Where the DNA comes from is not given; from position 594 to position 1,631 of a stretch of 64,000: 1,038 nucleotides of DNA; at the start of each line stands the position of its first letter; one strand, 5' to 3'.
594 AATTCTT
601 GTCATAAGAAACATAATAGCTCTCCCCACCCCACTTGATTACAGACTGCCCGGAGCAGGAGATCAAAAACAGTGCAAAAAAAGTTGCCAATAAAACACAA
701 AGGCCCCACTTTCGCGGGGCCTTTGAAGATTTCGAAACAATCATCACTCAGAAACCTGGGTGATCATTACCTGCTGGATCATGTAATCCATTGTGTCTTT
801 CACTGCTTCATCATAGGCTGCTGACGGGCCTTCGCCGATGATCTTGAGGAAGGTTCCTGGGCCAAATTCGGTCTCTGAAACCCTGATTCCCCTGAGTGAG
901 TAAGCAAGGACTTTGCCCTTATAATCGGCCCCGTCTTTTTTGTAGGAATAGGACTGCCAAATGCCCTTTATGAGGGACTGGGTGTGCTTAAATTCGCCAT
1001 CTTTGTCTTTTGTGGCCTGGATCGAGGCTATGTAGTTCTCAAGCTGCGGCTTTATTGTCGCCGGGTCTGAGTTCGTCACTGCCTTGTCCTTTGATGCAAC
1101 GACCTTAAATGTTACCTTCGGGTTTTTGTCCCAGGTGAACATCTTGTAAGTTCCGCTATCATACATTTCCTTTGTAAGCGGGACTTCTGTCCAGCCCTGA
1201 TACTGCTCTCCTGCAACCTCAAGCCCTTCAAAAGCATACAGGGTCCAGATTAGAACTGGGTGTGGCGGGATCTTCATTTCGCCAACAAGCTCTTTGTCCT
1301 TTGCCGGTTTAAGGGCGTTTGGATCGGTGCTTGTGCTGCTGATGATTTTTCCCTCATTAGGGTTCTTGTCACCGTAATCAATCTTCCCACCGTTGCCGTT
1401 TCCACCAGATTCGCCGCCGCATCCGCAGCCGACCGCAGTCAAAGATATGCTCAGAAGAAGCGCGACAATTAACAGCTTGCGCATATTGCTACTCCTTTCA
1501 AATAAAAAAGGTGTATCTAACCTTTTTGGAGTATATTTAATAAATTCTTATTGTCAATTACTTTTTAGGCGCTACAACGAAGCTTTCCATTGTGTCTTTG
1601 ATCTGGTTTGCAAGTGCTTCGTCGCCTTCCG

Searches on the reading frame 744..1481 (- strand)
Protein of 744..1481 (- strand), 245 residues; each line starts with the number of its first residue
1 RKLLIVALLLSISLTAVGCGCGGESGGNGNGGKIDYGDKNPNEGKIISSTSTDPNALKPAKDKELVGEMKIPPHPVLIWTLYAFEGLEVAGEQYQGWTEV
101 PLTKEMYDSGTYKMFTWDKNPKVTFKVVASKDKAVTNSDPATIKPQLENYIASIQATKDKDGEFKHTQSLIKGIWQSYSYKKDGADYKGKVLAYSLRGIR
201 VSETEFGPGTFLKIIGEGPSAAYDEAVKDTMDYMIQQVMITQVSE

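Call 84: find_encoding_contigs(protein=window:744-1481:-, flank=10000, max_places=1)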
Protein window:744-1481:- (245 aa): no gene with exactly this product is on record in the collection.
